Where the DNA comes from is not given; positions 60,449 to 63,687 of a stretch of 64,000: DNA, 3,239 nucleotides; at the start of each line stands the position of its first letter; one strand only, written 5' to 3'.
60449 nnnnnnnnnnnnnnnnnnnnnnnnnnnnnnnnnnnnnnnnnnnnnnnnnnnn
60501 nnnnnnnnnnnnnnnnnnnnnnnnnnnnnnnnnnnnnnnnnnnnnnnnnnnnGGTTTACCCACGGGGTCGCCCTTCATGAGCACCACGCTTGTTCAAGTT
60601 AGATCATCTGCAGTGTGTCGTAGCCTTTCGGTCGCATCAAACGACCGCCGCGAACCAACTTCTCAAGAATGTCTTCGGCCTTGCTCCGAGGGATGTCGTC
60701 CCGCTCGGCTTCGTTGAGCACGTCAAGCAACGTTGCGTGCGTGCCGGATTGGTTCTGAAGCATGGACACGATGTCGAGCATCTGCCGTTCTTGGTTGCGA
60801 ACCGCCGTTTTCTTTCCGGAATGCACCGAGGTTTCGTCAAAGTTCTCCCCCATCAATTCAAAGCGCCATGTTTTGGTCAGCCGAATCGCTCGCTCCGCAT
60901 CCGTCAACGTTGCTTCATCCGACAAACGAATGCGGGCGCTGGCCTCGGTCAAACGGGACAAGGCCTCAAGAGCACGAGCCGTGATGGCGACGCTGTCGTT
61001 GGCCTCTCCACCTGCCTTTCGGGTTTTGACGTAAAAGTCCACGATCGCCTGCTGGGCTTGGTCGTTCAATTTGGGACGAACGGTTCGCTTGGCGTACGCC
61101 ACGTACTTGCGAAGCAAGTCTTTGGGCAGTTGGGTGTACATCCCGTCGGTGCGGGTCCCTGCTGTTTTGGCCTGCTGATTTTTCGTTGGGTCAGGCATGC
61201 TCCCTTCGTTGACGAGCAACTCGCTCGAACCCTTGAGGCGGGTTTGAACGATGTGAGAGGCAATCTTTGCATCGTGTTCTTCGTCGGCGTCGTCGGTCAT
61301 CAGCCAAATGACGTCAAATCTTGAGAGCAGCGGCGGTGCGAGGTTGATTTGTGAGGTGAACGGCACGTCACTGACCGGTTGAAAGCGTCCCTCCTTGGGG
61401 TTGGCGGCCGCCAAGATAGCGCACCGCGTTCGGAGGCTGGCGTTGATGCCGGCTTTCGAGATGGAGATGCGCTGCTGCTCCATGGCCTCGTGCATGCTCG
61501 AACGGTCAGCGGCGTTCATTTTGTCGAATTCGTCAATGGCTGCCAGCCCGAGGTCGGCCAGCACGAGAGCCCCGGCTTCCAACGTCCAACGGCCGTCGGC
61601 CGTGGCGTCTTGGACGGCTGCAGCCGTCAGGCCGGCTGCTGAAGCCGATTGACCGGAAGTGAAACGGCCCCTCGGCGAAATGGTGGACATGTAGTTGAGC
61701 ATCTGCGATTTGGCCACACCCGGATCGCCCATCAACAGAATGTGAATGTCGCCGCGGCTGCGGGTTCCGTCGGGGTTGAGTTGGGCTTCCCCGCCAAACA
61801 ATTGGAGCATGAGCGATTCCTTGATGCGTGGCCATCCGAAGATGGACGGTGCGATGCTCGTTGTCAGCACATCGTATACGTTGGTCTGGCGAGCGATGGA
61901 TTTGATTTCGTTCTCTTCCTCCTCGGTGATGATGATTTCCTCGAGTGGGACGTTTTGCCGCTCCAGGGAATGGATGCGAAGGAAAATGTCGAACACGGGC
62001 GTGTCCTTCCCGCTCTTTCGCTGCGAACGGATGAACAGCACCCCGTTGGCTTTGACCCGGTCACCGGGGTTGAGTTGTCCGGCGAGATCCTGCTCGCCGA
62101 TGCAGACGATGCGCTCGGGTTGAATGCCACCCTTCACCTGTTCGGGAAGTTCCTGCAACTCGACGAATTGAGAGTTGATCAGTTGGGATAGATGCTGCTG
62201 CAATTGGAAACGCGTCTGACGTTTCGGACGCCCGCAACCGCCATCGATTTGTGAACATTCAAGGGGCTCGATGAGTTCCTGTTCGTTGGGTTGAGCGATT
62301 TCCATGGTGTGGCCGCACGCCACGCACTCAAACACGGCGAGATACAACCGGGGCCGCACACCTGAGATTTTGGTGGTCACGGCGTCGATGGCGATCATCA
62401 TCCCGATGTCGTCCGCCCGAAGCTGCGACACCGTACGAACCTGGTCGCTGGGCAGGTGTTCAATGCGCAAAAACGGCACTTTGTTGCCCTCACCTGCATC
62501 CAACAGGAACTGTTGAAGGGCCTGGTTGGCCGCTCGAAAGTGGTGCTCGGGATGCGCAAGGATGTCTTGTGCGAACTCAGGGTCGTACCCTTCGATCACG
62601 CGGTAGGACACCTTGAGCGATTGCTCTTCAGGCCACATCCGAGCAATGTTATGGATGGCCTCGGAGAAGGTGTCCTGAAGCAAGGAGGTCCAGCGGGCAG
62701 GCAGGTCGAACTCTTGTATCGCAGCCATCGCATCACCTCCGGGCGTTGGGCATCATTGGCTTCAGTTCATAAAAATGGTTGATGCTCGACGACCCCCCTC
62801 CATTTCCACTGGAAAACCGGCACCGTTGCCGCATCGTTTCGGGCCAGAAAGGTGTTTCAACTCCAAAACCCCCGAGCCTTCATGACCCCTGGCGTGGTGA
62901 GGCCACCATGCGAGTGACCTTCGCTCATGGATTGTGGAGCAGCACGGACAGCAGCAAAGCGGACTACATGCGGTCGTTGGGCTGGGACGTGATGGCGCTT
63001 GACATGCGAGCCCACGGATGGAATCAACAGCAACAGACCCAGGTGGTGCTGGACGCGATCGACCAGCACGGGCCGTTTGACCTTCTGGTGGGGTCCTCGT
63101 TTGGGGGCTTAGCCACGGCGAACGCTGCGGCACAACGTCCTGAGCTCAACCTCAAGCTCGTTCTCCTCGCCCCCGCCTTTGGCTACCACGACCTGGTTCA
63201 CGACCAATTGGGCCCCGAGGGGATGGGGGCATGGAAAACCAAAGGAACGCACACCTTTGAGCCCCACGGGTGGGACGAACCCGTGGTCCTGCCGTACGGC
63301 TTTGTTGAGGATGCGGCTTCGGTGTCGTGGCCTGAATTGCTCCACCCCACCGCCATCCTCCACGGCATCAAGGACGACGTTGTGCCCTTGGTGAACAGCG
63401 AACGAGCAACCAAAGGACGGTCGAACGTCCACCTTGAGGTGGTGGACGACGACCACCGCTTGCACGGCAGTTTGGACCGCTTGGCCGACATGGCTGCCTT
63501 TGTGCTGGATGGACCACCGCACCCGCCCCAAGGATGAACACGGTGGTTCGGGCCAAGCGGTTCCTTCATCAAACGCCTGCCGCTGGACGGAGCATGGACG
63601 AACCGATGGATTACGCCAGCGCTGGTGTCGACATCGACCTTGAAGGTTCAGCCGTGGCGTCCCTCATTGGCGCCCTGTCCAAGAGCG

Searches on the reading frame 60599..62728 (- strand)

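Call 50: search_protein_families(library=pfam, proteins=[window:60599-62728:-], max_evalue=0.001)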
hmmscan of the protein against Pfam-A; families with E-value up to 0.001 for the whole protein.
window:60599-62728:- (709 aa): 8 families
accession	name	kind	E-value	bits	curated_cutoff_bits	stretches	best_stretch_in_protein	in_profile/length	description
PF00493.29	MCM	-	1.5e-88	296.1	23.3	1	272-496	2-223/224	MCM P-loop domain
PF17855.7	MCM_lid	-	5.5e-26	91.3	27.4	1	537-620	1-85/87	MCM AAA-lid domain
PF17207.9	MCM_OB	-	7.2e-23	81.2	24.8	1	101-232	3-123/126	MCM OB domain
PF01078.27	Mg_chelatase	-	3.6e-07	30.2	20.3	1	379-446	93-160/207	Magnesium chelatase, subunit ChlI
PF07726.17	AAA_3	-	3.1e-06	27.5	27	1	329-446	1-114/131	ATPase family associated with various cellular activities (AAA)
PF14551.11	MCM_N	-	8.1e-05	23.4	24.9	1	21-78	21-76/95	MCM N-terminal domain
PF07728.20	AAA_5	-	0.0007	20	22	0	329-447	1-126/139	AAA domain (dynein-related subfamily)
PF22798.2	DUF5817_CT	-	0.00098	19.4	29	0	668-700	16-48/54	DUF5817, C-terminal domain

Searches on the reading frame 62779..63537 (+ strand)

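Call 50: search_protein_families(library=pfam, proteins=[window:62779-63537:+], max_evalue=0.001)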
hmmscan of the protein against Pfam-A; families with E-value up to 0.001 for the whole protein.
window:62779-63537:+ (252 aa): 4 families
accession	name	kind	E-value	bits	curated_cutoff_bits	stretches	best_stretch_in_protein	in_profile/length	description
PF12146.15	Hydrolase_4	-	1.3e-08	34.9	27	1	45-140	6-117/239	Serine aminopeptidase, S33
PF05728.18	UPF0227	-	6e-08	33.2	21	1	48-241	4-185/187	Uncharacterised protein family (UPF0227)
PF00561.26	Abhydrolase_1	-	3.3e-07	30.7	25.8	1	49-132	6-102/245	alpha/beta hydrolase fold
PF12697.13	Abhydrolase_6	-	7.1e-06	27.3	26.3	1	48-231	3-210/217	Alpha/beta hydrolase family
